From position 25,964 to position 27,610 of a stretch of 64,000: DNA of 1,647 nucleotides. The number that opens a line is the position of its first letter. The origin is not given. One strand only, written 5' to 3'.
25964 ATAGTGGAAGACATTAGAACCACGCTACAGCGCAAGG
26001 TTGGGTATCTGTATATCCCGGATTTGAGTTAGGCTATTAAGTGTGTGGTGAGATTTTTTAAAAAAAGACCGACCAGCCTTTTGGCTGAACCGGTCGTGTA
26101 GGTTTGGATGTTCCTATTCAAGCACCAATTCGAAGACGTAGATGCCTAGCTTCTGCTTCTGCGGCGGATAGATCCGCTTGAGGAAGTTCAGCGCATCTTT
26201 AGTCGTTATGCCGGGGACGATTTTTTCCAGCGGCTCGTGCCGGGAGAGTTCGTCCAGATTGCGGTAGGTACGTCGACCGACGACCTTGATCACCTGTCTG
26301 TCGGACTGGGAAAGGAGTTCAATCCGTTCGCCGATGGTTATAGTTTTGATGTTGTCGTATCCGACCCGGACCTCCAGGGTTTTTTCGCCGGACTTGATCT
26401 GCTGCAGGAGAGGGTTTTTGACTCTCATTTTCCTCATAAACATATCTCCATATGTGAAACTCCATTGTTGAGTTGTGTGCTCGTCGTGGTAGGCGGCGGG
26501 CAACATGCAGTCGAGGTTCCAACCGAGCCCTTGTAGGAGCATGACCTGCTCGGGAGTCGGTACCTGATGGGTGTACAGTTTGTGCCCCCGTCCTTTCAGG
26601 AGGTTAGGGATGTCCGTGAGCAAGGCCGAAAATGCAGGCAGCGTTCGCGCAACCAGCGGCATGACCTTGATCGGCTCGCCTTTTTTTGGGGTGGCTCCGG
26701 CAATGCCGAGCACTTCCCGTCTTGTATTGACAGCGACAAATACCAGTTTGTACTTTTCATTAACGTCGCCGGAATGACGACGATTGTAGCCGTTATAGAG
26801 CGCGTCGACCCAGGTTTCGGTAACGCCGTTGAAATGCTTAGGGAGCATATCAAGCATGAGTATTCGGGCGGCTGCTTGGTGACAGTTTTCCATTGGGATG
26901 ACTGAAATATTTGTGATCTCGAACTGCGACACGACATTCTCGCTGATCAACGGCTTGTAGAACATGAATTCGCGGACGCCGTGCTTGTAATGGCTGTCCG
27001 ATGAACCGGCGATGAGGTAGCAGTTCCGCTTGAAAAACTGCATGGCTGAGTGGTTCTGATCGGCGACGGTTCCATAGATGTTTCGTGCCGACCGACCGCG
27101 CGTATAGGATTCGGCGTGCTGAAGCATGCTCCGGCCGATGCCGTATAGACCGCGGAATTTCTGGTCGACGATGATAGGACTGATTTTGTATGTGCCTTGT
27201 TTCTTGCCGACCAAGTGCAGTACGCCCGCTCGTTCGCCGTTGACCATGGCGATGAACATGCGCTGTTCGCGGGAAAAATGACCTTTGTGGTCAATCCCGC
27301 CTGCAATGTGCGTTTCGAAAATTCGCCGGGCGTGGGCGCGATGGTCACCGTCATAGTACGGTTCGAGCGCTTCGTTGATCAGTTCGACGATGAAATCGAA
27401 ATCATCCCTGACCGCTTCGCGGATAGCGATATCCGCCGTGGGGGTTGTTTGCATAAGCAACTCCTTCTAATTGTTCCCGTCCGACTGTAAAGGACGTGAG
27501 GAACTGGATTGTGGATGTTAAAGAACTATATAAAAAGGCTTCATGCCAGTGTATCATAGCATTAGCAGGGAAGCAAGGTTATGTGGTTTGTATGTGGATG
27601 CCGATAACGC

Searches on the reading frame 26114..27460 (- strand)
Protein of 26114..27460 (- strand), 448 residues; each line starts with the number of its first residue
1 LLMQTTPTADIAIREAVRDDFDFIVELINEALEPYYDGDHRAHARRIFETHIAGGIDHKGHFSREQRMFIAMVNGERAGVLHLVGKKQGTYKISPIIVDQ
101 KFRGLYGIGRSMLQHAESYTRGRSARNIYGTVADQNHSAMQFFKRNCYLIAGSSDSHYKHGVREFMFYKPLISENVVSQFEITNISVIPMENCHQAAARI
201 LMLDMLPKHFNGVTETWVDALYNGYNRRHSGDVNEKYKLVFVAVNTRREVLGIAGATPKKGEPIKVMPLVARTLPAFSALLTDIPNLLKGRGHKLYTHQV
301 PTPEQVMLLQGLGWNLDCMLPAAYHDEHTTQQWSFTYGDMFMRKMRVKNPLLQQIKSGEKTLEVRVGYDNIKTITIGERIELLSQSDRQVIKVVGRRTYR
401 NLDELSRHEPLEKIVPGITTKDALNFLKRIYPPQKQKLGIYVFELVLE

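Call 42: search_protein_families(library=pfam, proteins=[window:26114-27460:-], max_evalue=0.001)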
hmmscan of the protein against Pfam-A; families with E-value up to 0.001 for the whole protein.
window:26114-27460:- (448 aa): 5 families
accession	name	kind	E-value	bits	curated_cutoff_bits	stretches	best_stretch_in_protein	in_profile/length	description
PF00583.31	Acetyltransf_1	-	6.9e-09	36.4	20.7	1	33-145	10-113/116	Acetyltransferase (GNAT) family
PF04266.20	ASCH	-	7e-07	30.3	21.2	1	346-442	2-96/103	ASCH domain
PF13673.13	Acetyltransf_10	-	1.3e-06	28.8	23.6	1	62-145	26-104/128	Acetyltransferase (GNAT) domain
PF13508.13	Acetyltransf_7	-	5.9e-06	27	27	1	66-146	3-80/84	Acetyltransferase (GNAT) domain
PF13420.13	Acetyltransf_4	-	0.00011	22.7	24.3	1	13-165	1-151/155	Acetyltransferase (GNAT) domain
